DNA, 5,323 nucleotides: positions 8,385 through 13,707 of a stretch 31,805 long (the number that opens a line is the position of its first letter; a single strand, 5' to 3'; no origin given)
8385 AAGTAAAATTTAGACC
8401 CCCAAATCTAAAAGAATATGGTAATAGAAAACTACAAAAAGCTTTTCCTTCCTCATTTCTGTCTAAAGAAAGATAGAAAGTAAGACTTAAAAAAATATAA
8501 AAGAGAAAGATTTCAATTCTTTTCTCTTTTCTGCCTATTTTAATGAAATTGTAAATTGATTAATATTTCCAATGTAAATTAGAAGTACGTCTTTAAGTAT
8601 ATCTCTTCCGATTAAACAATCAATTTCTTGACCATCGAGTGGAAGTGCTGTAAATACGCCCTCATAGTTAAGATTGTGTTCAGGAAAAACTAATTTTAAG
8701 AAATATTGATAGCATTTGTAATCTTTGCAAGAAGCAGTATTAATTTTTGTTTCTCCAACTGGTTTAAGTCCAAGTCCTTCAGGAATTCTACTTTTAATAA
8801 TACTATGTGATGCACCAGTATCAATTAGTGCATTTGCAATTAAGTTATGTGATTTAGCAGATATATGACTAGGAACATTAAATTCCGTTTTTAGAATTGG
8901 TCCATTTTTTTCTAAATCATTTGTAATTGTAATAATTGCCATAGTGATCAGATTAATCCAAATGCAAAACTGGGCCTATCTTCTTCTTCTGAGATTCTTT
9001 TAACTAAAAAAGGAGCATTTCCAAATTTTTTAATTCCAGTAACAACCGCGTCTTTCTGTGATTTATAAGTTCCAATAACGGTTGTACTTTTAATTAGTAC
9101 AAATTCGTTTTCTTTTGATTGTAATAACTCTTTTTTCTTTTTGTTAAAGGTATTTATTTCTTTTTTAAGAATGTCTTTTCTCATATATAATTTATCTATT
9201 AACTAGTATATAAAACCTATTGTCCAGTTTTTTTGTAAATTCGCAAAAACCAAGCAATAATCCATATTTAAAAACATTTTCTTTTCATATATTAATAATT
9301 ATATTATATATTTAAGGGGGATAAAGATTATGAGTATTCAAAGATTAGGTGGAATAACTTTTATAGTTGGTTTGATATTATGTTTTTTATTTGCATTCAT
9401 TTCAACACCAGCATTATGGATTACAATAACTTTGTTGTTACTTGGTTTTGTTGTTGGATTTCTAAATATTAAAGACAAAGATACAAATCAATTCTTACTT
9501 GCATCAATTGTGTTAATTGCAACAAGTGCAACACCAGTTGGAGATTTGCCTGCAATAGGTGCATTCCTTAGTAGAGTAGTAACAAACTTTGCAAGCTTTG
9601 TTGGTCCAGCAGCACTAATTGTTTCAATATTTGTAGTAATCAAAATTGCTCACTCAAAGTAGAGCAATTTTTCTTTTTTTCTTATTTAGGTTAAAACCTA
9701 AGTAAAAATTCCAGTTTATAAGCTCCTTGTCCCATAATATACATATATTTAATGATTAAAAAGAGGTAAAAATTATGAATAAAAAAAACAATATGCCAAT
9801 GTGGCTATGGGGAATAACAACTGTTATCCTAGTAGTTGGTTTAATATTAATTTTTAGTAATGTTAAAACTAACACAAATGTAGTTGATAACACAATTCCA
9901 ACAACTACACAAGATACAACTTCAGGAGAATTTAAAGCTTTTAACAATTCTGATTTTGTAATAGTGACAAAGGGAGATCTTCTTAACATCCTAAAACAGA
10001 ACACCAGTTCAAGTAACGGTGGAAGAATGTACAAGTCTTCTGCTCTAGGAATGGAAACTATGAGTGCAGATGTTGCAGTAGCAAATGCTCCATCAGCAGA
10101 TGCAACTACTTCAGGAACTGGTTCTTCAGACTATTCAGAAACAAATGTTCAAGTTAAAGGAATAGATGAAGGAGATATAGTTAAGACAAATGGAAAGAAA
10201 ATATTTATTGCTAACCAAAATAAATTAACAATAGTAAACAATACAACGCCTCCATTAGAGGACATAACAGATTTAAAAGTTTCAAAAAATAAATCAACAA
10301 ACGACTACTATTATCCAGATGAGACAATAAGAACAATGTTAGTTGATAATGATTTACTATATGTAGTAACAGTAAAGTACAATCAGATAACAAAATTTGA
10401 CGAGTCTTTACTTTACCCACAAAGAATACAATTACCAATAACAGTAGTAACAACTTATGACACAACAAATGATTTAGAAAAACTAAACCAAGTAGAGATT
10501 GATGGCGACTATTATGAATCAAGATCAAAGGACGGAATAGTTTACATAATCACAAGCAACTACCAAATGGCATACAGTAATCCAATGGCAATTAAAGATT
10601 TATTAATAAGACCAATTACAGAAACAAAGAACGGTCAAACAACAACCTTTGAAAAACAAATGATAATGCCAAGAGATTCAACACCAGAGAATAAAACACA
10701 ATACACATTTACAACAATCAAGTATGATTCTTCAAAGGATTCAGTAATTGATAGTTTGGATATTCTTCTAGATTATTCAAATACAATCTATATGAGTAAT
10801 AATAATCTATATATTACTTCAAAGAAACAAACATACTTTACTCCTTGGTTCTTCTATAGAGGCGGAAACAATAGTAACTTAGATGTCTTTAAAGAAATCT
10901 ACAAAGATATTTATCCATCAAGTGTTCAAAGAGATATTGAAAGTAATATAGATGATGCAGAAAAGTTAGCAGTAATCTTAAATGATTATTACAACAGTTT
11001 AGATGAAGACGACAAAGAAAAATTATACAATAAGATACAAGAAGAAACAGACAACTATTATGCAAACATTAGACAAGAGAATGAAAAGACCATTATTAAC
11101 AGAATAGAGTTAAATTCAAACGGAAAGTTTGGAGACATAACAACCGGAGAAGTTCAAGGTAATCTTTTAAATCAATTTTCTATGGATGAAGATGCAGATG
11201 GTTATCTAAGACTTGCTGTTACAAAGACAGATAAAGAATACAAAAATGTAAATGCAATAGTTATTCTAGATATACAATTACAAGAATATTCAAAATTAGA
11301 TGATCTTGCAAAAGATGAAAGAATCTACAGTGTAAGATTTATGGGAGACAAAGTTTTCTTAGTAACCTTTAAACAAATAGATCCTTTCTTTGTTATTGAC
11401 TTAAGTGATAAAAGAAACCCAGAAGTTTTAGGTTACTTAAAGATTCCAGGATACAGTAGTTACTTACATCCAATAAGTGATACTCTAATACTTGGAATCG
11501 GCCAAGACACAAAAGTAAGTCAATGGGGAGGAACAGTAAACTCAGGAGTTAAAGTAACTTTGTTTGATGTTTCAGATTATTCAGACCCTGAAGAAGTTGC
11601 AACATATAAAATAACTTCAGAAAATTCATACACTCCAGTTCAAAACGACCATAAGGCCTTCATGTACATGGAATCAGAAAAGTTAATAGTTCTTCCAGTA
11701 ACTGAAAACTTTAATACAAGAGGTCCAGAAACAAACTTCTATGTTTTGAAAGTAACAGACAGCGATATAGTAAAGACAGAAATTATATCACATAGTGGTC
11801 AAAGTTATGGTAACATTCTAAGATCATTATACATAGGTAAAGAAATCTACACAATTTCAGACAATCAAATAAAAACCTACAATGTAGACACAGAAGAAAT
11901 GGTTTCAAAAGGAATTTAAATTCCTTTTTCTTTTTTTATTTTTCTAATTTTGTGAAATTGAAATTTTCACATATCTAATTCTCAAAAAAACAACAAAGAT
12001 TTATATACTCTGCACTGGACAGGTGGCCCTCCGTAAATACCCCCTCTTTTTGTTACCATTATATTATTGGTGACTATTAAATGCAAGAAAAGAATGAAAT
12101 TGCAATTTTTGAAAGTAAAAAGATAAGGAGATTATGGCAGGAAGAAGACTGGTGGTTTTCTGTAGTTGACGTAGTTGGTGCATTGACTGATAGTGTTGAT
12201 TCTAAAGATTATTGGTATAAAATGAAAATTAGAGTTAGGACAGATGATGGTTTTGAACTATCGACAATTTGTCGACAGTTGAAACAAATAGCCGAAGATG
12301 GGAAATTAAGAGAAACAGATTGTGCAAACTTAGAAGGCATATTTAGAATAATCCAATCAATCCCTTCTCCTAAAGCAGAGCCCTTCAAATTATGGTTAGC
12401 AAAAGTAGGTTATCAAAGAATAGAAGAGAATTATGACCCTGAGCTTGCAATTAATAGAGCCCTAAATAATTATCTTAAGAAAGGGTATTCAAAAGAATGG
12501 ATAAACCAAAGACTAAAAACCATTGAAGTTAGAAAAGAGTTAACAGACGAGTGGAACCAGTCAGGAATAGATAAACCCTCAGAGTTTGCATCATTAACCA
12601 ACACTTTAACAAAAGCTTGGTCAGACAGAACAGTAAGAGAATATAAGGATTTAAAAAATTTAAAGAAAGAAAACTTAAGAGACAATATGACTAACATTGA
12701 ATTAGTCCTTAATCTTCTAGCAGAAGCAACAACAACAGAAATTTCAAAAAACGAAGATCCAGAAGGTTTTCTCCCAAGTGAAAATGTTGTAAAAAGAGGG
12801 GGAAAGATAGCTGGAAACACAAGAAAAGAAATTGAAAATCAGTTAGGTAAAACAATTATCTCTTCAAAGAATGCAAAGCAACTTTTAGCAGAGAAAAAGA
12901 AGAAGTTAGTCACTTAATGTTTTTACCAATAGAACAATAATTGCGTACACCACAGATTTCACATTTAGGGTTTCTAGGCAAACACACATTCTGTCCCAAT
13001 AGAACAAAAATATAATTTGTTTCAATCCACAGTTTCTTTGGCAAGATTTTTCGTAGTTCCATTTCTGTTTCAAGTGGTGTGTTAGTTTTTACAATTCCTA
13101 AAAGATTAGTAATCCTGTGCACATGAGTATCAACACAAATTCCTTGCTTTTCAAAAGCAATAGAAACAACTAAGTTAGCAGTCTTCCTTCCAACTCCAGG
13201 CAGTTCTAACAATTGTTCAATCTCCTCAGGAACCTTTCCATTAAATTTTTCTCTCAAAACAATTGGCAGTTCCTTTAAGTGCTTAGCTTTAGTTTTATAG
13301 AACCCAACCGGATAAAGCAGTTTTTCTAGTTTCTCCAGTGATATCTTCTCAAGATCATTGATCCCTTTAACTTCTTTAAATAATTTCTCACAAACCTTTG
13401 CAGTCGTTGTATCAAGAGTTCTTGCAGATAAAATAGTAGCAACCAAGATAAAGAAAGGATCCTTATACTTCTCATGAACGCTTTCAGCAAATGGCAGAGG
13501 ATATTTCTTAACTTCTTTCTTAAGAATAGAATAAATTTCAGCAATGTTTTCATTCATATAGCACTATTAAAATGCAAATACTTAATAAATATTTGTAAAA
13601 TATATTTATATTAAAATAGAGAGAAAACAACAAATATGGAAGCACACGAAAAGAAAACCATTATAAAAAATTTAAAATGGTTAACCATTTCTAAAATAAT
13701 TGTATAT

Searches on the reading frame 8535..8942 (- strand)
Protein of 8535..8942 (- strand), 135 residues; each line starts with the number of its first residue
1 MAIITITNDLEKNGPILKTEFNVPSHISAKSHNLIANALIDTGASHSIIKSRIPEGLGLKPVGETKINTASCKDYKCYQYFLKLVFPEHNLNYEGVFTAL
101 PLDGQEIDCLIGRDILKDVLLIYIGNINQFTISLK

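Call 3: search_protein_families(library=pfam, proteins=[window:8535-8942:-], max_evalue=1)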
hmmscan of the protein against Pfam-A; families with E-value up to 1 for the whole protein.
window:8535-8942:- (135 aa): 4 families
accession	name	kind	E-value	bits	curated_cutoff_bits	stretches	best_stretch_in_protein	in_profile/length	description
PF13650.11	Asp_protease_2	-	1.7e-05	25.9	24.3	1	36-114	10-89/90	Aspartyl protease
PF13975.11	gag-asp_proteas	-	3.7e-05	24.7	28.2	1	36-117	10-91/92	gag-polyprotein putative aspartyl protease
PF00077.25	RVP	-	0.00029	21.5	20.7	1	35-118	15-95/101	Retroviral aspartyl protease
PF09668.16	Asp_protease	-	0.016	15.8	26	1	34-118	19-103/109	Aspartyl protease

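Call 66: search_protein_families(library=padloc, proteins=[window:8535-8939:-], max_evalue=0.01)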
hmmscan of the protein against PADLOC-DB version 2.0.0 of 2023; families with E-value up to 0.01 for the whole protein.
window:8535-8939:- (134 aa): 2 families
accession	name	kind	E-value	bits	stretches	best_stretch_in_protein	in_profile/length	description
PDLC04402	PDC-M08B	-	2e-06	25.9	1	30-120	21-115/128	-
PDLC04405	PDC-M08B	-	8.5e-05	20.6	1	31-121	22-115/127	-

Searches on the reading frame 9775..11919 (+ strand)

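Call 5: search_protein_families(library=pfam, proteins=[window:9775-11919:+], max_evalue=0.01)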
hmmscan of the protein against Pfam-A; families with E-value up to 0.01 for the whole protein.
window:9775-11919:+ (714 aa): 1 family
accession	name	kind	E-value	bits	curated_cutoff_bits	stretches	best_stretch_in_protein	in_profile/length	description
PF09826.15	Beta_propel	-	6e-126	421.6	22.4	1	120-706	1-494/495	Beta propeller domain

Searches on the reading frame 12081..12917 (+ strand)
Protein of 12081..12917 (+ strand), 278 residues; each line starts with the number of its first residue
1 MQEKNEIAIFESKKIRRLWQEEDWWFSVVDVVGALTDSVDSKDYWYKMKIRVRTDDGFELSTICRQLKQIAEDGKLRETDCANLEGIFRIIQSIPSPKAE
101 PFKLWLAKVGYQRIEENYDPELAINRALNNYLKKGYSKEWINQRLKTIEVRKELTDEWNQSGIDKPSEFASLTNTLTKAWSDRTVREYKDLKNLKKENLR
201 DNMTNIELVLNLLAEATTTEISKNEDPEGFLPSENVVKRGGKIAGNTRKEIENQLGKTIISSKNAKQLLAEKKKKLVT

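Call 5: search_protein_families(library=pfam, proteins=[window:12081-12917:+], max_evalue=0.01)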
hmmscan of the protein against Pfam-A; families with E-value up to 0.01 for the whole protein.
window:12081-12917:+ (278 aa): 1 family
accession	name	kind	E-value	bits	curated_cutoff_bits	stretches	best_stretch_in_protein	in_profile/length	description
PF02498.22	Bro-N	-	4.8e-11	43.6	25.6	1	14-108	1-92/96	BRO family, N-terminal domain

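Call 66: search_protein_families(library=padloc, proteins=[window:12081-12914:+], max_evalue=0.01)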
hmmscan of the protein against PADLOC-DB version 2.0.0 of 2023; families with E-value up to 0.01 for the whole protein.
window:12081-12914:+ (278 aa): 7 families
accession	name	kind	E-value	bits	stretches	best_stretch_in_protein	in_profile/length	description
PDLC04920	PDC-S13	-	6.5e-124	410.9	1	1-274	1-275/286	-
PDLC04841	PDC-S04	-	1.6e-19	68.6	1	1-108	1-112/292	-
PDLC04919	PDC-S13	-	1.3e-05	22.5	1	139-236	132-230/281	-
PDLC04918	PDC-S13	-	0.00019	19.6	1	157-276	84-206/214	-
PDLC04874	PDC-S05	-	0.00039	18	1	4-115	4-115/165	-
PDLC04962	PDC-S22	-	0.00053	17.1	1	101-210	127-228/281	-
PDLC04870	PDC-S05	-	0.0014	16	1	12-118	20-123/214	-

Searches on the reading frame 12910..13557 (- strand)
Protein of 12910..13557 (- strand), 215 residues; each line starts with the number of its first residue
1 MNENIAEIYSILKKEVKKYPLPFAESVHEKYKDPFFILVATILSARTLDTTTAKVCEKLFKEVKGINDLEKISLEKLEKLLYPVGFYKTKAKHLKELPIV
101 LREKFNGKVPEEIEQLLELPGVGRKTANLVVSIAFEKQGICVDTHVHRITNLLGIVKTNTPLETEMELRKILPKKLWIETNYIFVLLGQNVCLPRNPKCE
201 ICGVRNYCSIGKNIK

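Call 5: search_protein_families(library=pfam, proteins=[window:12910-13557:-], max_evalue=0.01)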
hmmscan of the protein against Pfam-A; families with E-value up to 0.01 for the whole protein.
window:12910-13557:- (215 aa): 5 families
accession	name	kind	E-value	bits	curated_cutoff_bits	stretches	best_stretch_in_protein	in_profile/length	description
PF00730.31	HhH-GPD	-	1.3e-21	77.3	26.2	1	39-174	1-108/108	HhH-GPD superfamily base excision DNA repair protein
PF00633.29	HHH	-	1.9e-07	31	24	1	105-133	2-30/30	Helix-hairpin-helix motif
PF10576.14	EndIII_4Fe-2S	-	6.4e-06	26.7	20.5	1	192-208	1-17/17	Iron-sulfur binding domain of endonuclease III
PF14716.13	HHH_8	-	0.004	17.9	30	0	84-131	27-65/73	Helix-hairpin-helix domain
PF21176.3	RecR_HhH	-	0.0044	17.2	27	1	113-127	5-19/45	RecR, helix-hairpin-helix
